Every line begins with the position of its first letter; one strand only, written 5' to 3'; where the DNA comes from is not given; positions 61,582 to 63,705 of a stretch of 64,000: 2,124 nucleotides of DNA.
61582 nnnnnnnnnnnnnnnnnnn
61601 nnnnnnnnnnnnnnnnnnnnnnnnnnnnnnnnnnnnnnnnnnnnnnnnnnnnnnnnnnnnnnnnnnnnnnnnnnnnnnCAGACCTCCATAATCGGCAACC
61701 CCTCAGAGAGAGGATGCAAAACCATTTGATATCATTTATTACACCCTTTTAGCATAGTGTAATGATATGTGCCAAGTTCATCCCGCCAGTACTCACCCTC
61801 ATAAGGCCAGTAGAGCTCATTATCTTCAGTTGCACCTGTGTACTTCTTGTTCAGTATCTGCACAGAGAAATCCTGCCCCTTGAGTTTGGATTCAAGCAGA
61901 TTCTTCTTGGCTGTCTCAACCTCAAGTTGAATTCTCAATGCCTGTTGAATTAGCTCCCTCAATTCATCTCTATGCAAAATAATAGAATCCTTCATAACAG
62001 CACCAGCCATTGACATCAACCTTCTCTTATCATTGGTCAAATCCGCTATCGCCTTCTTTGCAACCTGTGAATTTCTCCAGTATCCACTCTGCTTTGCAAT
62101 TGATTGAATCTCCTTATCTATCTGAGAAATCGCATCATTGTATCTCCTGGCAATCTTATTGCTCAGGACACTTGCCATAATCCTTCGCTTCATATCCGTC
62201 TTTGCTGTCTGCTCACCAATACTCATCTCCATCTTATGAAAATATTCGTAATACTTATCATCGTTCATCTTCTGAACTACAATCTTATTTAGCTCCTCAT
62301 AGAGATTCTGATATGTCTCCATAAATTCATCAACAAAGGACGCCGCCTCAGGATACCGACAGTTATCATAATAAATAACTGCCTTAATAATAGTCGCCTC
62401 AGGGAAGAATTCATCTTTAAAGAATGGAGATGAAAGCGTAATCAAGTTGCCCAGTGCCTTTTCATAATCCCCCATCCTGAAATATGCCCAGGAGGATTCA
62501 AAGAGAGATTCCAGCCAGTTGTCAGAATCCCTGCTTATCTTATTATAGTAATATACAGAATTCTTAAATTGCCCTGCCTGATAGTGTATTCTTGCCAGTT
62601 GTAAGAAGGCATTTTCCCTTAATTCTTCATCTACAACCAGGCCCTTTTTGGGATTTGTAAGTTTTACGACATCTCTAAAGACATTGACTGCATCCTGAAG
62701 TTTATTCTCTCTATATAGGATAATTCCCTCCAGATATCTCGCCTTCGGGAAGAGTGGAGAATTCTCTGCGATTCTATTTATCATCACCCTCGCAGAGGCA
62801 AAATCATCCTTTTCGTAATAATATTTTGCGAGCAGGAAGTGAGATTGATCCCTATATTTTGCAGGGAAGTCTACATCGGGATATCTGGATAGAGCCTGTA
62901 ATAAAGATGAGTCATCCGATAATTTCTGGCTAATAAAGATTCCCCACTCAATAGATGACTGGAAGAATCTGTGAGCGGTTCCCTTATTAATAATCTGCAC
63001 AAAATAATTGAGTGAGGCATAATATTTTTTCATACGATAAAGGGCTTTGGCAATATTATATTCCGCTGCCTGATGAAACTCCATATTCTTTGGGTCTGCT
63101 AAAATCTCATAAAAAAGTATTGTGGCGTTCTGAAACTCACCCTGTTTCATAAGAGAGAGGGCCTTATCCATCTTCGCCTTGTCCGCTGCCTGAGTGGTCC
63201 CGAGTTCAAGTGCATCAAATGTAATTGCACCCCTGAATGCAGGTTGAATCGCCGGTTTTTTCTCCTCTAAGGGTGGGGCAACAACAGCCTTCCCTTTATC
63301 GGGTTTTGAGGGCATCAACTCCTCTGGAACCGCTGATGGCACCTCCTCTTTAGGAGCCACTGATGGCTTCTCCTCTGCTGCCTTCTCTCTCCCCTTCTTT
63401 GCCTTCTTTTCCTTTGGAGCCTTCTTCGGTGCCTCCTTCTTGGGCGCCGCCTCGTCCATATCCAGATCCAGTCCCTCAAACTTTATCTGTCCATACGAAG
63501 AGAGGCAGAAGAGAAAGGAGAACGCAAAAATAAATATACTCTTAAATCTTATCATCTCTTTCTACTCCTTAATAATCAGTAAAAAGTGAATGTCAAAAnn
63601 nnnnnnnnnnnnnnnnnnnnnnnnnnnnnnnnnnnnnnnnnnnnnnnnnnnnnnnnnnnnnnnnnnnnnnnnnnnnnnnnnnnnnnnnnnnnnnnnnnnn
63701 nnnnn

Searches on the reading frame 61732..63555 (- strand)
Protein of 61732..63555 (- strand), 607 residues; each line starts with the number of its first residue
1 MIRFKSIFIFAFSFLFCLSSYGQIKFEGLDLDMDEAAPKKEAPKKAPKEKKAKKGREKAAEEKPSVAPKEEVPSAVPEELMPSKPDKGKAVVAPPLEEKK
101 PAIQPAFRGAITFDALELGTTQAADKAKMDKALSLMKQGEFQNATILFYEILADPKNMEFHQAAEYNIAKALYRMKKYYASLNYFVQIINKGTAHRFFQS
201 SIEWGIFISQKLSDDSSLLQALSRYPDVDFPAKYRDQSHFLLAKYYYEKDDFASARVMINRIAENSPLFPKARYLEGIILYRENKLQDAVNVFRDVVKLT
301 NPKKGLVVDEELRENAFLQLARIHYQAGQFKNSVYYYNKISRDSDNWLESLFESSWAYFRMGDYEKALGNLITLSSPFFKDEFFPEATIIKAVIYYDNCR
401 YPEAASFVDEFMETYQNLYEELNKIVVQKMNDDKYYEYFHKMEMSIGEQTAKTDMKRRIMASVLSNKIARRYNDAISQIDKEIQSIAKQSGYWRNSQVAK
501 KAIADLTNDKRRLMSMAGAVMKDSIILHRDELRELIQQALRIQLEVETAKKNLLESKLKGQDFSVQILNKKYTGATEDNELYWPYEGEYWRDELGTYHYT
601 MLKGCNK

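Call 14: search_protein_families(library=pfam, proteins=[window:61732-63555:-], max_evalue=0.001)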
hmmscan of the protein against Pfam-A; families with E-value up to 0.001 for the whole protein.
window:61732-63555:- (607 aa): 14 families
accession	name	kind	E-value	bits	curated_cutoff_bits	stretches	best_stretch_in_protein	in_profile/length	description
PF07719.23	TPR_2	-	2.7e-14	52.4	27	0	271-299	2-30/34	Tetratricopeptide repeat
PF13432.12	TPR_16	-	1.9e-12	47.8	32.7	1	241-298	2-59/65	Tetratricopeptide repeat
PF12895.13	ANAPC3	-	2.4e-10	41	27.2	0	235-294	22-80/82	Anaphase-promoting complex, cyclosome, subunit 3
PF13174.12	TPR_6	-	1.2e-07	32.3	26.3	0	349-368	1-20/33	Tetratricopeptide repeat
PF13428.12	TPR_14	-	6.8e-07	29.8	23.5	0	239-275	4-40/44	Tetratricopeptide repeat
PF14559.12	TPR_19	-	2.6e-06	28.1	25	0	236-273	25-62/68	Tetratricopeptide repeat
PF00515.34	TPR_1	-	5.9e-06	26.3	27.8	0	357-368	10-21/34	Tetratricopeptide repeat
PF13424.12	TPR_12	-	7.1e-06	26.6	30.1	0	315-368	4-65/77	Tetratricopeptide repeat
PF25062.1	ARM_TT21_N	-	1.3e-05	25.5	40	1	236-368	100-222/222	Tetratricopeptide repeat protein 21 N-terminal ARM repeat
PF13525.12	YfiO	-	2.9e-05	24.4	25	0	350-417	7-74/203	Outer membrane lipoprotein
PF25063.1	ARM_TT21_C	-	0.00013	22.3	35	1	167-303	26-162/209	Tetratricopeptide repeat protein 21 C-terminal ARM domain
PF13181.12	TPR_8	-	0.00022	21.6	25.7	0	349-367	2-20/34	Tetratricopeptide repeat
PF13374.12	TPR_10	-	0.00038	20.8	27.5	0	167-187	7-27/42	Tetratricopeptide repeat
PF09976.15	TPR_21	-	0.00044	20.5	25.5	0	119-185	70-136/193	Tetratricopeptide repeat-like domain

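Call 25: search_protein_families(library=ncbifam, proteins=[window:61732-63555:-], max_evalue=0.001)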
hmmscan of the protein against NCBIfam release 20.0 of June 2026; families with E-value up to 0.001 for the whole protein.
window:61732-63555:- (607 aa): 5 families
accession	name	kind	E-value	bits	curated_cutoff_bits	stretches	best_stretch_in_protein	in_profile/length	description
NF033756.1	gliding_GltC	equivalog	2.2e-172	575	450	1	18-606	5-620/622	adventurous gliding motility protein GltC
TIGR02795.1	tol_pal_ybgF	equivalog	1.2e-10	42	90.1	0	243-341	9-103/119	tol-pal system protein YbgF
NF040959.1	MamA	equivalog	8.1e-09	35.2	200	1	308-414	31-134/204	magnetosome protein MamA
TIGR02917.1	PEP_TPR_lipo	equivalog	1e-08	33.6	312.2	1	123-300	157-325/899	XrtA/PEP-CTERM system TPR-repeat protein PrsT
TIGR03302.1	OM_YfiO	subfamily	1.6e-06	27.8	81.4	1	342-417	27-102/239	outer membrane protein assembly factor BamD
